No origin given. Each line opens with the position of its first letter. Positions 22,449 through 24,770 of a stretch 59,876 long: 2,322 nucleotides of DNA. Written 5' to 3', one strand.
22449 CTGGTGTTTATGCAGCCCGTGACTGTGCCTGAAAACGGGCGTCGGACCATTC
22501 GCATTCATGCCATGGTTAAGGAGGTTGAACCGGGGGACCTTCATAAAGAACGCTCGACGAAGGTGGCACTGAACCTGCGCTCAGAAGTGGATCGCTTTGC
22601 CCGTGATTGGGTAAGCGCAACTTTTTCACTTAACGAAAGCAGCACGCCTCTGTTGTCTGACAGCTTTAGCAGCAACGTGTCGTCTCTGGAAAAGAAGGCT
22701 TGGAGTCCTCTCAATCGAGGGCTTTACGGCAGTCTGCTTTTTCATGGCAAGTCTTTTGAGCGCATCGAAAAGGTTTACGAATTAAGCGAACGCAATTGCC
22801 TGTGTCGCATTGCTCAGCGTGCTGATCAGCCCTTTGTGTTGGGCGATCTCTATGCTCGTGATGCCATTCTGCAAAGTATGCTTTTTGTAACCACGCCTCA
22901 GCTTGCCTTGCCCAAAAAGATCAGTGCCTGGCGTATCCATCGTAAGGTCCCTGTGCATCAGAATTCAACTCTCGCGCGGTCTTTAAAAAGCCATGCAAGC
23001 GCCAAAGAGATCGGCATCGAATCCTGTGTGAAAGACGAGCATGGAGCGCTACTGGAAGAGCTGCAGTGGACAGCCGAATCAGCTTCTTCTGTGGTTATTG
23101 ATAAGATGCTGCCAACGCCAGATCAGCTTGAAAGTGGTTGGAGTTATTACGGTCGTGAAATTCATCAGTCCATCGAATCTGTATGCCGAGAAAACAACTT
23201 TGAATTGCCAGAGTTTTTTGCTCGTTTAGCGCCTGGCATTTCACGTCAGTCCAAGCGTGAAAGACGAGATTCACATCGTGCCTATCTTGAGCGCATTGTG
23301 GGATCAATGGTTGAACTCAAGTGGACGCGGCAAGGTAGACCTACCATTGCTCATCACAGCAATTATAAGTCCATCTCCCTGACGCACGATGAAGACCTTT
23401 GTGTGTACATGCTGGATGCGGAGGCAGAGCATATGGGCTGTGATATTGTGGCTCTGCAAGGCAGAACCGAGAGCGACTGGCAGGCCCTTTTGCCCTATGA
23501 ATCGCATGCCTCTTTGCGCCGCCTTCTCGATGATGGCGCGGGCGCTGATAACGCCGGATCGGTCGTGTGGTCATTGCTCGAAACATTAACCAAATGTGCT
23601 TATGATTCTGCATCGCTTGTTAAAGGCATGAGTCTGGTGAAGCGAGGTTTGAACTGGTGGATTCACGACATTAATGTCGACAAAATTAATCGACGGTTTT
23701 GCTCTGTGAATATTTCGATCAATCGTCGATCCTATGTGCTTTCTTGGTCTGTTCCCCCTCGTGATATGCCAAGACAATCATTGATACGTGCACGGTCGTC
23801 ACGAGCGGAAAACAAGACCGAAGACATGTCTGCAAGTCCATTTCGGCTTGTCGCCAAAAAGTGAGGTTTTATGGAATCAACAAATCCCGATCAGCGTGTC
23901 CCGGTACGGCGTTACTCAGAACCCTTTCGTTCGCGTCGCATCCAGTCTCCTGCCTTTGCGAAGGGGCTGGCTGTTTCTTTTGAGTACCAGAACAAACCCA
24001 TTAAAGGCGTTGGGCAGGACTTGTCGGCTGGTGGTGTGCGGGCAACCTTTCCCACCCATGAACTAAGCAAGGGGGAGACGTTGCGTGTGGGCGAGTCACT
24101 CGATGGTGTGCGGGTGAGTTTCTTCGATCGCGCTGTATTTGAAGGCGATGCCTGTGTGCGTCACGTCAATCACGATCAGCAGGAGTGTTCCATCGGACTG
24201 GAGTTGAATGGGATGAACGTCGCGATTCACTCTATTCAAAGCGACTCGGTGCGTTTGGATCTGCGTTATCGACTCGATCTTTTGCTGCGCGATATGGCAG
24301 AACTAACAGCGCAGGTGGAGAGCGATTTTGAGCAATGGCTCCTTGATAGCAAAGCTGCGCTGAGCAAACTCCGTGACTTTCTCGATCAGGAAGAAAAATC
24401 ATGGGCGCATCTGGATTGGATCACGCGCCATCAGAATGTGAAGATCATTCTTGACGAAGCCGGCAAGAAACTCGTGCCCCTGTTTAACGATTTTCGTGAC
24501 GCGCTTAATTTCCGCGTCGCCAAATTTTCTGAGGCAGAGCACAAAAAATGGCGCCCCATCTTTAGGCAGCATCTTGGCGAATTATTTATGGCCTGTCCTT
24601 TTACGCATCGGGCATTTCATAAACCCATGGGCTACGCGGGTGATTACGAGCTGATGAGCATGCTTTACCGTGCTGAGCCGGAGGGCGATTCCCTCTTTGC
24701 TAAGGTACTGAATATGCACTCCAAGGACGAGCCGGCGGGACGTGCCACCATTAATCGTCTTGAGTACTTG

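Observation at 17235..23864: Enediyne-type PKS (KS-AT-ACP-KR-DH-PPTase) with no enediyne cassette and no thioesterase in reach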

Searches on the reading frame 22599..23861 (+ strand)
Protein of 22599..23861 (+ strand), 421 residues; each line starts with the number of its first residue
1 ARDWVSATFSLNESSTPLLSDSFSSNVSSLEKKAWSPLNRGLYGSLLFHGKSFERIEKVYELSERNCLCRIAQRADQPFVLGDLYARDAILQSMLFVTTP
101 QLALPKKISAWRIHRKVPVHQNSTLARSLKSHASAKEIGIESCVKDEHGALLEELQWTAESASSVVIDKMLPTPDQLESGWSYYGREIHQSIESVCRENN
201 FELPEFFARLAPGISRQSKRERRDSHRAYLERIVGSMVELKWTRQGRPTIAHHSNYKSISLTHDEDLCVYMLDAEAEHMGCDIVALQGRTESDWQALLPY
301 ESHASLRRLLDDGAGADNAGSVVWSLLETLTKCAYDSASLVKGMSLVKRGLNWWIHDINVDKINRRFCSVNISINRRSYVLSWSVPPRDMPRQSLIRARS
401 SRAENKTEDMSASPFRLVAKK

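Call 8: search_protein_families(library=pfam, proteins=[window:22599-23861:+], max_evalue=0.1)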
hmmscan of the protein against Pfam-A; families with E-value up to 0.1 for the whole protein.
window:22599-23861:+ (421 aa): 1 family
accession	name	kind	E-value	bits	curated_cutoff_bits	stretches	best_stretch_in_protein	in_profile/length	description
PF14765.12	PS-DH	-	0.00015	21.8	23.7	1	41-152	21-148/166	Polyketide synthase dehydratase N-terminal domain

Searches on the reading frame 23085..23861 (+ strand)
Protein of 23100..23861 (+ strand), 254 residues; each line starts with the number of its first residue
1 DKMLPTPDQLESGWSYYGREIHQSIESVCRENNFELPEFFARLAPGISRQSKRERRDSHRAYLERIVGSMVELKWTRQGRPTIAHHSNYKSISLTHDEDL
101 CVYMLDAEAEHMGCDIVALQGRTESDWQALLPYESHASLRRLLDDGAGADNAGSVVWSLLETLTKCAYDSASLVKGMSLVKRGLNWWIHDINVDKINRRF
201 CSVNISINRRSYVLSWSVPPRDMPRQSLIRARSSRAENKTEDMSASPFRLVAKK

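Call 10: search_solved_structures(query=window:23100-23861:+, max_evalue=10, show_alignments=3)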
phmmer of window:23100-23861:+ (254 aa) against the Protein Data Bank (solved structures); distinct sequences matched with E-value up to 10: 0.

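Call 38: search_solved_structures(query=A2, max_evalue=10, show_alignments=2)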
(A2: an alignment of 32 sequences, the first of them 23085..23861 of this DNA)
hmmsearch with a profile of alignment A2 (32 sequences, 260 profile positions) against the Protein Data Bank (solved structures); distinct sequences matched with E-value up to 10: 15.
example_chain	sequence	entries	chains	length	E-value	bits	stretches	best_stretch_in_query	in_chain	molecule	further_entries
1qr0_A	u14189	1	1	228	9.8e-06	28.3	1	70-186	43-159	4'-PHOSPHOPANTETHEINYL TRANSFERASE SFP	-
4mrt_A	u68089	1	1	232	9.9e-06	28.2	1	70-186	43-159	4'-phosphopantetheinyl transferase sfp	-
3hyk_A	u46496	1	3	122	0.022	17.3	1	87-123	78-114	Holo-[acyl-carrier-protein] synthase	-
1f80_A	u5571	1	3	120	0.023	17.2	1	86-119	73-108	HOLO-(ACYL CARRIER PROTEIN) SYNTHASE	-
1f7l_A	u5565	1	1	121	0.046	16.2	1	86-119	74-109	HOLO-(ACYL CARRIER PROTEIN) SYNTHASE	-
1f7t_A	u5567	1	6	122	0.047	16.2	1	86-119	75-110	HOLO-(ACYL CARRIER PROTEIN) SYNTHASE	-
2was_A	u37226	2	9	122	0.071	15.6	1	172-236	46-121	3-OXOACYL-[ACYL-CARRIER-PROTEIN] SYNTHASE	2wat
2was_B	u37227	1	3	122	0.077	15.5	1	172-236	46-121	3-OXOACYL-[ACYL-CARRIER-PROTEIN] SYNTHASE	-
1fte_A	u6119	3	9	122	0.21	14.1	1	86-123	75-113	ACYL CARRIER PROTEIN SYNTHASE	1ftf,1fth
5xum_A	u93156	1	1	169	0.35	13.3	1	86-130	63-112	Holo-[acyl-carrier-protein] synthase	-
5cxd_A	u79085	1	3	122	0.53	12.7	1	76-122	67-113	Holo-[acyl-carrier-protein] synthase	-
7r49_A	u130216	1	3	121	0.65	12.5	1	87-122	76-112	Holo-[acyl-carrier-protein] synthase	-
3ic1_A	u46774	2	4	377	0.68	12.4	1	71-104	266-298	Succinyl-diaminopimelate desuccinylase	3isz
5vo3_A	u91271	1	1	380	0.69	12.4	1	71-104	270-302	Succinyl-diaminopimelate desuccinylase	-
4dxe_A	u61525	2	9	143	0.79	12.2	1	75-122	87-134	acyl-carrier-protein synthase | Holo-[acyl-carrier-protein] synthase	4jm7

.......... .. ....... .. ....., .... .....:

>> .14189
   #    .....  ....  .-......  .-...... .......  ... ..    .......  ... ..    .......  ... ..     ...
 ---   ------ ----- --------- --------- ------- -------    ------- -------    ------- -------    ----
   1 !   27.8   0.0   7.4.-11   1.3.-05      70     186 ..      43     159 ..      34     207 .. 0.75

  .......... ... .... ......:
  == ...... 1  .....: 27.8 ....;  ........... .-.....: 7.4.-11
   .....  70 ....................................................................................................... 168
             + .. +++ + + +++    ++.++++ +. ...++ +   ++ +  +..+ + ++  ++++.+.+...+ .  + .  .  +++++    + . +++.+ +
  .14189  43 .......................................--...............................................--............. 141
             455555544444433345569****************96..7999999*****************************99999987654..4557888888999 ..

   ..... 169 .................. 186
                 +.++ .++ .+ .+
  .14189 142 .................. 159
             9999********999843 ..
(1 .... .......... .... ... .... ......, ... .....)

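Call 42: predict_structure(alignment_id=A2)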
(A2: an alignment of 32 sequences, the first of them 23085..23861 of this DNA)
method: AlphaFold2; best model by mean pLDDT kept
length: 259 residues; sequences in the alignment: 32
mean_pLDDT: 85.9   pTM: 0.82
mean pLDDT of the five models: 85.9, 85.6, 84.9, 84.6, 84.0
residues with pLDDT >= 90: 172; 70-90: 44; 50-70: 19; < 50: 24
segments of 3 or more residues with pLDDT < 50: 1-5, 243-254
pLDDT, mean of each block of 10 residues (from residue 1): 57 79 92 94 93 95 94 91 90 91 95 90 96 96 97 98 96 79 96 95 96 95 78 50 48 49
secondary structure, 60 per line:
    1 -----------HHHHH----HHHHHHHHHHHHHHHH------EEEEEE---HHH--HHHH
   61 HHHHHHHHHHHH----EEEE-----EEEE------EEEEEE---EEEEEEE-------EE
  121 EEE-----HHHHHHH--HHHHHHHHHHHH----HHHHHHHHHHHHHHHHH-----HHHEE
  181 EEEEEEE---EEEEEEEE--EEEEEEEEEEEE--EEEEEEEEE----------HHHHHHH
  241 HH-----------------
elements in order: H12-16 H21-36 E43-48 H57-72 E77-80 E86-89 E96-101 E105-111 E119-123 H129-135 H138-149 H154-170 E179-187 E191-198 E201-212 E215-223 H234-242

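Call 47: fold_search(model_id=the predicted structure, library=pdb)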
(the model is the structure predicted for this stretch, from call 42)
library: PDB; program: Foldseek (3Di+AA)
matches with E <= 10: 1309; with E <= 0.001: 28
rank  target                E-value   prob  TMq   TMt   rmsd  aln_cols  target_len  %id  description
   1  4qvh_B                1.0e-07  1.00  0.50  0.24   5.0       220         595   12  Crystal structure of the essential Mycobacterium tuberculosis phosphopantetheinyl transferase PptT, solved as a fusion (released 2014-12-17)
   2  7bcz_B                1.2e-07  1.00  0.47  0.50   4.6       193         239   16  Structure of the 4'-phosphopantetheinyl transferase PcpS from Pseudomonas aeruginosa (released 2021-11-10)
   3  4qjk                  1.2e-07  1.00  0.49  0.55   4.6       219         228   12  Crystal structure of M. tuberculosis phosphopantetheinyl transferase PptT (released 2014-07-16)
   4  7n8e_A                1.4e-07  1.00  0.49  0.57   4.8       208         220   13  PptT PAP(CoA) 9056 complex (released 2022-02-02)
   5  8gkf_A                2.1e-07  1.00  0.46  0.52   5.5       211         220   13  Phosphopantetheinyl transferase PptT from Mycobacterium tuberculosis in complex with Raltitrexed. (released 2024-03-20)
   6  7bcz_C                2.7e-07  1.00  0.47  0.51   5.5       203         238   15  Structure of the 4'-phosphopantetheinyl transferase PcpS from Pseudomonas aeruginosa (released 2021-11-10)
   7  6ct5_A                3.0e-07  1.00  0.49  0.57   4.8       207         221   12  PptT PAP(CoA) 8918 complex (released 2019-02-06)
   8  8qzj_A                3.6e-07  1.00  0.48  0.55   5.0       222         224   12  Crystal structure of PptT-ADP from Mycobacterium tuberculosis (released 2024-06-19)
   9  7bcz_A                5.2e-07  1.00  0.47  0.50   4.5       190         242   16  Structure of the 4'-phosphopantetheinyl transferase PcpS from Pseudomonas aeruginosa (released 2021-11-10)
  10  8gkf_I                5.5e-07  1.00  0.50  0.58   5.3       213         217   12  Phosphopantetheinyl transferase PptT from Mycobacterium tuberculosis in complex with Raltitrexed. (released 2024-03-20)
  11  4qvh_A                5.5e-07  1.00  0.47  0.23   5.3       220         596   12  Crystal structure of the essential Mycobacterium tuberculosis phosphopantetheinyl transferase PptT, solved as a fusion (released 2014-12-17)
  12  4u89                  5.8e-07  1.00  0.49  0.55   5.1       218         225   12  4'-phosphopantetheinyl transferase PptT from Mycobacterium tuberculosis (released 2015-08-26)
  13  4qjl                  6.2e-07  1.00  0.48  0.54  10.0       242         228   12  Crystal structure of M. ulcerans phosphopantetheinyl transferase MuPPT (released 2014-07-16)
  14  6qxr                  6.5e-07  1.00  0.47  0.55   5.2       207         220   15  4'-phosphopantetheinyl transferase PptAb from Mycobacterium abscessus at pH 8.5 with Mn2+ and CoA. (released 2020-03-25)
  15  6qwu                  6.5e-07  1.00  0.47  0.54   5.2       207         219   15  4'-phosphopantetheinyl transferase PptAb from Mycobacterium abscessus at pH 5.5 with Mn2+ and CoA. (released 2020-03-25)
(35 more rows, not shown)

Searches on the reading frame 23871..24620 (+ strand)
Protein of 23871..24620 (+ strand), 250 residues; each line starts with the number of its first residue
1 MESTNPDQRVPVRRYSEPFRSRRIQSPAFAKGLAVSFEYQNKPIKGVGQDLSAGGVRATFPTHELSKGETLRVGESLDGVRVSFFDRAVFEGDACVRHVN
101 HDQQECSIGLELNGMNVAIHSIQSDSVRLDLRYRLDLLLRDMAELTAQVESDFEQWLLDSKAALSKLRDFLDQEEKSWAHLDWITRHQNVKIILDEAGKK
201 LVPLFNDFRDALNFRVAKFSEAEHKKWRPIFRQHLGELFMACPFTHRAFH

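Call 110: search_dna_similar(query=window:23871-24620:+, collection=plasmids, mode=protein, max_rows=20, max_evalue=5)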
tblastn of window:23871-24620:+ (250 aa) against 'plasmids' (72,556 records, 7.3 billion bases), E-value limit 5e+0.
No match.
